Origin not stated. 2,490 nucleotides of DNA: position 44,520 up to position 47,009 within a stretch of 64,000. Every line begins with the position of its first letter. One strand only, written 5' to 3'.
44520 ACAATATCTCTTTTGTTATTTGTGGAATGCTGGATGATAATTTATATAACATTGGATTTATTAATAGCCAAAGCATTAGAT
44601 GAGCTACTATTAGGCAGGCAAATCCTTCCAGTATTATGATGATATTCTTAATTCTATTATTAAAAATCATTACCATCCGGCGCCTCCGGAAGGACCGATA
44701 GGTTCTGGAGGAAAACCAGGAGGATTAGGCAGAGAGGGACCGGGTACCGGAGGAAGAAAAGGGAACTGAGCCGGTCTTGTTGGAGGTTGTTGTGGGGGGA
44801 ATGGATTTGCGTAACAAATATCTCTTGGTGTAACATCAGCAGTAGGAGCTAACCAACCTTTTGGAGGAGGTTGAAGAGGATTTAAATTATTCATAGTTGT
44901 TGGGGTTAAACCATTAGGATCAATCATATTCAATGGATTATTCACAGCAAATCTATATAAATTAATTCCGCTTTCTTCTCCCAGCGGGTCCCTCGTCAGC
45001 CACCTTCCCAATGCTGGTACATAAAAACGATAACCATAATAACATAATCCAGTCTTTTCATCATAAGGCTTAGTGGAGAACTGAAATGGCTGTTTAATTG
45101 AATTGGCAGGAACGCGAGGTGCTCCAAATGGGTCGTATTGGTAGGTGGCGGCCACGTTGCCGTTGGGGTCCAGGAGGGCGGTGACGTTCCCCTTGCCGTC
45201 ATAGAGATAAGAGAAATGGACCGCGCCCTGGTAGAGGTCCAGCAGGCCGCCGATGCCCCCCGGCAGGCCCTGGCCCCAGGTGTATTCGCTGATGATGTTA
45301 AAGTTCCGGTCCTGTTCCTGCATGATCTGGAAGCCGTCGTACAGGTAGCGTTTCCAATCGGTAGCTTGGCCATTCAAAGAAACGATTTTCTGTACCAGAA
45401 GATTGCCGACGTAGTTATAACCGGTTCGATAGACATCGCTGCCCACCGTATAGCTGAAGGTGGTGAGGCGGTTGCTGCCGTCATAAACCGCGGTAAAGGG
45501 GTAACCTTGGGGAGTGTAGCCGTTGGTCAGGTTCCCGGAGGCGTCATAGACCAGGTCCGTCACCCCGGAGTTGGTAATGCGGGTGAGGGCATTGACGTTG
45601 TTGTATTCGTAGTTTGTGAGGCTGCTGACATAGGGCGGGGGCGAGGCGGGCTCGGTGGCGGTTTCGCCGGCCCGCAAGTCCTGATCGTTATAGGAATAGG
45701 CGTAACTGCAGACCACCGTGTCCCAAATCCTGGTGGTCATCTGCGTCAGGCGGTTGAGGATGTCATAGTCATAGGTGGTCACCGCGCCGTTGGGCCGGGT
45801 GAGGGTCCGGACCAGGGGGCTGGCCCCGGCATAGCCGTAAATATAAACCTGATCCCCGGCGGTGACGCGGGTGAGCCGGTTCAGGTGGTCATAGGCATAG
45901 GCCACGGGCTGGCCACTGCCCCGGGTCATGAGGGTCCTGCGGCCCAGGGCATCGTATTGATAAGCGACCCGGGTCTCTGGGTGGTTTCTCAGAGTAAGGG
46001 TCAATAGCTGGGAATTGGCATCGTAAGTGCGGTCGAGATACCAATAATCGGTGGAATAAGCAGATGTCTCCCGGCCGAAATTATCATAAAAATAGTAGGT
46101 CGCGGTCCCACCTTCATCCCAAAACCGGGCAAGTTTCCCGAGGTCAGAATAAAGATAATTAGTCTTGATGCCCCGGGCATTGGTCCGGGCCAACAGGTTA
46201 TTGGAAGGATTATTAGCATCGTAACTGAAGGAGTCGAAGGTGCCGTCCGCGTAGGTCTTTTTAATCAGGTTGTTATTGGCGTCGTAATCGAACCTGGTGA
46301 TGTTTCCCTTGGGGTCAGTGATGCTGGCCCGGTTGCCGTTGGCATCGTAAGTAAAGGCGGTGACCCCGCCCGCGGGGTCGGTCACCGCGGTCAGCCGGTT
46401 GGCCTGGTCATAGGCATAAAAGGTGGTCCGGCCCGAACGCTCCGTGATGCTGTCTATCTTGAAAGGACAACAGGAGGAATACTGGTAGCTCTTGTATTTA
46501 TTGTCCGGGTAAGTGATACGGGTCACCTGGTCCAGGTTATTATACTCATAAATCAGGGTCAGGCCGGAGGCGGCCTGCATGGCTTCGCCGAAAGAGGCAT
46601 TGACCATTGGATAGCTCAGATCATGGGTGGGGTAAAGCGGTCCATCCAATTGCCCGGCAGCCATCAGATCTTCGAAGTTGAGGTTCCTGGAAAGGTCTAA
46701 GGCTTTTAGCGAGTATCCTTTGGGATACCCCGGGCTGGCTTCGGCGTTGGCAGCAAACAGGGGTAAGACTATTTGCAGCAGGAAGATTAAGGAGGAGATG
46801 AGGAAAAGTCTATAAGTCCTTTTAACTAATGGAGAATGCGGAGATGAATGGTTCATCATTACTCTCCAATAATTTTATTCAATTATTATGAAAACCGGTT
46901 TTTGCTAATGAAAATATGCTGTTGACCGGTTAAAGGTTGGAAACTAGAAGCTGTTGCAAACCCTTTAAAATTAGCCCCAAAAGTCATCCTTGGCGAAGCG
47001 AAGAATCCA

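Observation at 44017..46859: Sec-exported Rhs protein whose 'toxin' tip is a 78-aa proline-rich peptide, translationally coupled to a CPBP/Abi membrane protease in the immunity position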

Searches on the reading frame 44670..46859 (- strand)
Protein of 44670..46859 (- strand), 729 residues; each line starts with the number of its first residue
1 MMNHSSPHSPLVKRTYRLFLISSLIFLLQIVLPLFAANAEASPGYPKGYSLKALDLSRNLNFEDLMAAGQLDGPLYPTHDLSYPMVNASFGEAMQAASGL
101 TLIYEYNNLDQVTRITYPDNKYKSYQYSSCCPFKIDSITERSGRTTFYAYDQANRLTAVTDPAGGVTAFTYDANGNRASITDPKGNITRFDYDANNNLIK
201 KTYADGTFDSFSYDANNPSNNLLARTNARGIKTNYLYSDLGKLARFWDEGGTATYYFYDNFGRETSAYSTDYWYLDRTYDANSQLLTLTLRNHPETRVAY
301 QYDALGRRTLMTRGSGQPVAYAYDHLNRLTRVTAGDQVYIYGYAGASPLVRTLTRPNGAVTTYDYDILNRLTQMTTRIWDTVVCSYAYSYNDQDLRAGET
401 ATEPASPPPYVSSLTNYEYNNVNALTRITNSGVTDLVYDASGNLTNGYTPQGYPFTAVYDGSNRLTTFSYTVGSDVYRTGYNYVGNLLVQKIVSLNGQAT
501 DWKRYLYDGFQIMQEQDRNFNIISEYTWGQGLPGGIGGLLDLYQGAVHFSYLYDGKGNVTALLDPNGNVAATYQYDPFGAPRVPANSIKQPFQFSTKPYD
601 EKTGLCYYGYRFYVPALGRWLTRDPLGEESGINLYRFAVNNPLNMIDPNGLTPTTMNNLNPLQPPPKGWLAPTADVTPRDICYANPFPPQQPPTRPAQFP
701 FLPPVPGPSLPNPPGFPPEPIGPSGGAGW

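Call 3: search_protein_families(library=pfam, proteins=[window:44670-46859:-], max_evalue=0.1)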
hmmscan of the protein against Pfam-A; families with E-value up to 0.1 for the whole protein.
window:44670-46859:- (729 aa): 2 families
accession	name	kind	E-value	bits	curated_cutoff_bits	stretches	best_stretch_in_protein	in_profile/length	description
PF05593.20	RHS_repeat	-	9.3e-47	157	22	9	150-186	1-37/38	RHS Repeat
PF25023.1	TEN_YD-shell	-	5.5e-06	25.2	50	0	139-172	119-152/909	Teneurin YD-shell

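Call 4: search_protein_families(library=ncbifam, proteins=[window:44670-46859:-], max_evalue=0.1)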
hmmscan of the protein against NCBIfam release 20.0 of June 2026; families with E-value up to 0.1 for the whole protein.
window:44670-46859:- (729 aa): 4 families
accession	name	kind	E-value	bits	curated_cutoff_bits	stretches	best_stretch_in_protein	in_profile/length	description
NF041261.1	RHS_core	equivalog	9e-37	126.5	2000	3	137-388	441-687/1261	RHS element core protein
TIGR01643.1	YD_repeat_2x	repeat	5.6e-25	86.8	15.8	2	150-190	1-41/42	YD repeat-containing protein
TIGR03696.1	Rhs_assc_core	domain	5.8e-25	87.6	32.5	1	575-651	1-76/76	RHS repeat-associated core domain-containing protein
NF003617.0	PRK05261.1-2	subfamily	0.046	11.5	1143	1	288-351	38-101/797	phosphoketolase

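Call 36: list_cluster_members(proteins=[window:44673-46856:-, window:48503-49723:-, window:44020-44676:-])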
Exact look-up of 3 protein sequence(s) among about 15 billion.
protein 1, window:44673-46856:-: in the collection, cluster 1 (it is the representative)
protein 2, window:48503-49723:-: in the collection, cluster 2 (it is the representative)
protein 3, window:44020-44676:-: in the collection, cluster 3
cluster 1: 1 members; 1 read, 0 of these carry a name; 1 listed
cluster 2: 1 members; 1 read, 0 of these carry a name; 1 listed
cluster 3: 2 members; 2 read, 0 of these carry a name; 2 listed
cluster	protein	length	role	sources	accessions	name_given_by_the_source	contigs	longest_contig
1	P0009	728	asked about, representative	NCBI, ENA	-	-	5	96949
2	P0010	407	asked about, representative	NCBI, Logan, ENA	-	-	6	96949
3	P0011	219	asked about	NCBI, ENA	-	-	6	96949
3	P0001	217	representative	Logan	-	-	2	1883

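Call 42: search_solved_structures(query=window:44670-46859:-, max_evalue=0.001)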
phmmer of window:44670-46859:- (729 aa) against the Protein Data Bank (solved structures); distinct sequences matched with E-value up to 0.001: 40.
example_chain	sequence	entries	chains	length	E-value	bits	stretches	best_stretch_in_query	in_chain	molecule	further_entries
7q97_A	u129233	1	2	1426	3.7e-43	150.9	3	438-650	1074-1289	Rhs family protein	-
8h8a_A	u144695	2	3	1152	2.9e-41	144.7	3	542-650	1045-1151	Putative Rhs-family protein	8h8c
8h8b_A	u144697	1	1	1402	2e-40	141.9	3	542-652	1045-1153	Putative Rhs-family protein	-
8qja_A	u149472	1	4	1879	3.5e-31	111.3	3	111-287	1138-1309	Putative type VI secretion system YD repeat-containing Rhs element Vgr protein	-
9pt5_A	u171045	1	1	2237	7.1e-31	110.3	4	556-664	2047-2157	Teneurin-like protein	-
8cp6_B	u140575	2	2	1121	3.2e-30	108.2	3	138-322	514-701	Toxin protein Tse5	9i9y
9ifo_A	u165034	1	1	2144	8.5e-30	106.8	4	556-651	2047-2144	Teneurin-Like Protein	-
8qjd_A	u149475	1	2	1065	3.3e-29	104.8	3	533-651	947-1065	Salmonella bongori Rhs core domain (residues 360-1420)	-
8qjb_A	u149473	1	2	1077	3.7e-29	104.6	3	533-651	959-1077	T6SS-associated Rhs core domain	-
8qjc_A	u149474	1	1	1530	1.9e-28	102.3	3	533-652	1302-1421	T6SS-associated Rhs core and toxin domain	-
8uy4_A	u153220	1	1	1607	1.7e-26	95.8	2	127-597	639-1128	Tse15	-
7pq5_L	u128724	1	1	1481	1.8e-25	92.4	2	111-366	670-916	Tre23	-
8uxt_A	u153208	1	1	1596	5.1e-25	91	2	127-596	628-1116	Tse15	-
6suf_F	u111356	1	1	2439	8.7e-20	73.7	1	550-689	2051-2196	TcdB2,TccC3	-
6h6e_F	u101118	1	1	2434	8.9e-20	73.6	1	550-689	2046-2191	TcdB2,TccC3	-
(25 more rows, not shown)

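Call 49: search_protein_representatives(protein=window:44670-46859:-)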
Query: 729 residues. Proteins with E-value up to 0.001 (for the whole library): 244889; up to 1e-10: 99906; up to 1e-30: 21133. The best 150 are listed.
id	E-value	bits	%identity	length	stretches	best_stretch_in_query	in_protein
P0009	0.0e+00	1694.0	100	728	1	2-729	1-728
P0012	1.5e-293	992.1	39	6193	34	167-392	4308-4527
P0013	5.4e-236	801.8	34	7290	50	137-343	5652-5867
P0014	4.7e-229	778.8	36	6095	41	169-333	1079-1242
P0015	1.8e-224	763.7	39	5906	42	133-219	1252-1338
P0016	1.3e-214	731.1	44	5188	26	139-260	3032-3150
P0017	3.7e-194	663.5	35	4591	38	144-334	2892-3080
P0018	6.4e-186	636.2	39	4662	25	138-333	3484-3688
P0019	9.3e-180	615.8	36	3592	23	138-381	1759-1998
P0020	3.5e-177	607.3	38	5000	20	145-643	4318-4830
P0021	7.2e-173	593.1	43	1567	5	97-651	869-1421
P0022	8.1e-170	583.0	39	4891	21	141-266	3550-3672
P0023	4.0e-169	580.7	36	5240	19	138-636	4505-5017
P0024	1.3e-165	569.0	40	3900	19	426-652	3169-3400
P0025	2.4e-164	564.9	38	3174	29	137-218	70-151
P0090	9.1e-131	453.9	42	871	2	97-650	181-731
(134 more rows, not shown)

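Call 52: search_protein_families(library=pfam, proteins=[P0021, P0090], max_evalue=0.01)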
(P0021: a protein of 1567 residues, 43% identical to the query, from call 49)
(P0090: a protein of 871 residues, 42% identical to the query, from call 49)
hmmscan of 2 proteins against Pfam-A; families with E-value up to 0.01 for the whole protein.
P0021 (1567 aa): 5 families
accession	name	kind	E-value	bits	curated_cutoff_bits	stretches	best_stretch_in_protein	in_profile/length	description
PF05593.20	RHS_repeat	-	7.6e-65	214.7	22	10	985-1021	1-37/38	RHS Repeat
PF03412.21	Peptidase_C39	-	7.6e-18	65.1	22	1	227-352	11-131/133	Peptidase C39 family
PF20148.4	DUF6531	-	2.7e-06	28.1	24.1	1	431-479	26-72/74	Domain of unknown function (DUF6531)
PF13428.12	TPR_14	-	0.0029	18.6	23.5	0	232-252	5-25/44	Tetratricopeptide repeat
PF14559.12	TPR_19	-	0.0043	17.8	25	0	233-259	30-56/68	Tetratricopeptide repeat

P0090 (871 aa): 3 families
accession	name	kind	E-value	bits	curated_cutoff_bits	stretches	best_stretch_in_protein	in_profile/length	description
PF05593.20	RHS_repeat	-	1.9e-45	152.8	22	7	169-205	1-37/38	RHS Repeat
PF20551.3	DUF6765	-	4.9e-05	23.5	26.6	0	736-772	4-40/325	Family of unknown function (DUF6765)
PF25023.1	TEN_YD-shell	-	0.0016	17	50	0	634-731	794-898/909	Teneurin YD-shell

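Call 68: predict_structure(alignment_id=A3)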
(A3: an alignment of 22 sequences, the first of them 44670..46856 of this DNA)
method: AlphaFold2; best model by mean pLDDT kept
length: 728 residues; sequences in the alignment: 22
mean_pLDDT: 70.6   pTM: 0.70
mean pLDDT of the five models: 70.6, 67.0, 66.8, 65.3, 65.3
residues with pLDDT >= 90: 216; 70-90: 277; 50-70: 39; < 50: 196
segments of 3 or more residues with pLDDT < 50: 1-89, 531-534, 626-728
pLDDT, mean of each block of 10 residues (from residue 1): 27 26 28 24 26 27 30 26 33 73 88 92 89 88 91 90 91 90 90 90 92 85 93 89 85 89 86 88 89 88 91 91 92 96 89 96 90 93 91 84 65 71 75 82 88 90 89 89 79 75 83 88 85 65 93 85 91 78 69 81 79 82 56 43 28 23 22 24 26 32 29 32 28
secondary structure, 60 per line:
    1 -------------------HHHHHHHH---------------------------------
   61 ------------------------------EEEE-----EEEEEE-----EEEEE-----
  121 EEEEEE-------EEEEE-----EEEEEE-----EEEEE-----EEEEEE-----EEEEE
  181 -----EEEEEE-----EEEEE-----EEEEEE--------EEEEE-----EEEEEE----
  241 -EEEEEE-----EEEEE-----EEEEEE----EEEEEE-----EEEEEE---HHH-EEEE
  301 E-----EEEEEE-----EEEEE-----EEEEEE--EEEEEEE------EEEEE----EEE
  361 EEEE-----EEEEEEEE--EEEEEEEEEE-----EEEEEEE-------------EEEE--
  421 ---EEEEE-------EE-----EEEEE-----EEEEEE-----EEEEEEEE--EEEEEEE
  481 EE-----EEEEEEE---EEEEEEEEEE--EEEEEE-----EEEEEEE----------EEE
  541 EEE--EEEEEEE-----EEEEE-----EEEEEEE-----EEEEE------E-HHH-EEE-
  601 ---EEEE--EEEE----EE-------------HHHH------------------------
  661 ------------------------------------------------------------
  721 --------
elements in order (helices of 4 or more, strands of 3 or more residues): H20-27 E91-94 E100-105 E111-115 E121-126 E134-138 E144-149 E155-159 E165-170 E176-180 E186-191 E197-201 E207-212 E221-225 E231-236 E242-247 E253-257 E263-268 E273-278 E284-289 E297-301 E307-312 E318-322 E328-333 E336-342 E349-353 E358-364 E370-377 E380-389 E395-401 E415-418 E424-428 E443-447 E453-458 E464-471 E474-482 E488-494 E498-507 E510-515 E521-527 E538-543 E546-552 E558-562 E568-574 E580-584 E597-599 E604-607 E610-613 H633-636

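Call 70: fold_search(model_id=the predicted structure, library=pdb)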
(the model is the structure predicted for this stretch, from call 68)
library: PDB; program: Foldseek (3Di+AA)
matches with E <= 10: 512; with E <= 0.001: 74
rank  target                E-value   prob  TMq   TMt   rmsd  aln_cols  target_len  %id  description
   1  8qja_C                1.9e-32  1.00  0.56  0.42   5.7       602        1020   19  T6SS-linked Rhs repeat protein - Advenella mimigardefordensis VgrG-Rhs core (released 2024-09-25)
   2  8qja_A                4.4e-32  1.00  0.30  0.21  27.1       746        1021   18  T6SS-linked Rhs repeat protein - Advenella mimigardefordensis VgrG-Rhs core (released 2024-09-25)
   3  8qja_D                6.1e-32  1.00  0.56  0.42   5.7       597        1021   19  T6SS-linked Rhs repeat protein - Advenella mimigardefordensis VgrG-Rhs core (released 2024-09-25)
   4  8qjd_B                1.8e-31  1.00  0.40  0.30  12.5       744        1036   19  T6SS-linked Rhs repeat protein - Salmonella bongori Rhs-core domain (released 2024-09-25)
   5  8qjc                  2.0e-31  1.00  0.38  0.28  13.2       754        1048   18  T6SS-linked Rhs repeat protein - Salmonella bongori Rhs-core domain with toxin domain (released 2024-09-25)
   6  8qja_B                3.7e-31  1.00  0.55  0.41   5.7       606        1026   19  T6SS-linked Rhs repeat protein - Advenella mimigardefordensis VgrG-Rhs core (released 2024-09-25)
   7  8cp6_B                6.3e-31  1.00  0.29  0.20  15.1       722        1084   20  Type six secretion system exported effector 5 (Tse5) (released 2023-12-06)
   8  8qjb_A                7.6e-31  1.00  0.38  0.29  13.3       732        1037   20  T6SS-linked Rhs repeat protein - Salmonella bongori Rhs-core domain extended N-terminus (released 2024-09-25)
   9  8uxt                  1.6e-30  1.00  0.25  0.13  26.5       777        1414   16  Acinetobacter baumannii Tse15 Rhs effector, toxin cleavage mutant (D1369N, D1391N) (released 2024-10-09)
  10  8uy4_A                3.4e-30  1.00  0.34  0.20  18.1       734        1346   17  Acinetobacter baumannii Tse15 Rhs effector (released 2024-10-09)
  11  7q97_A                8.9e-30  1.00  0.44  0.33  10.6       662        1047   19  Structure of the bacterial type VI secretion system effector RhsA. (released 2021-12-22)
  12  9ifo_A                6.6e-28  1.00  0.26  0.16  22.9       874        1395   16  Structure of Teneurin-Like Protein (TLP) (released 2026-03-11)
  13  7pq5                  9.7e-28  1.00  0.31  0.24  14.5       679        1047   16  Photorhabdus laumondii T6SS-associated Rhs protein carrying the Tre23 toxin domain (released 2021-12-01)
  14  8h8a_A                1.2e-27  1.00  0.49  0.39   8.0       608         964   21  Type VI secretion system effector RhsP in its post-autoproteolysis and monomeric form (released 2023-01-18)
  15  8h8b                  6.8e-27  1.00  0.28  0.20  25.3       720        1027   18  Type VI secretion system effector RhsP in its pre-autoproteolysis and monomeric form (released 2023-01-18)
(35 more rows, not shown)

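Call 75: search_protein_families(library=padloc, proteins=[window:44670-46859:-], max_evalue=0.01)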
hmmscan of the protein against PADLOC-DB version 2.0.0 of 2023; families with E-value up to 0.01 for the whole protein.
window:44670-46859:- (729 aa): 0 families
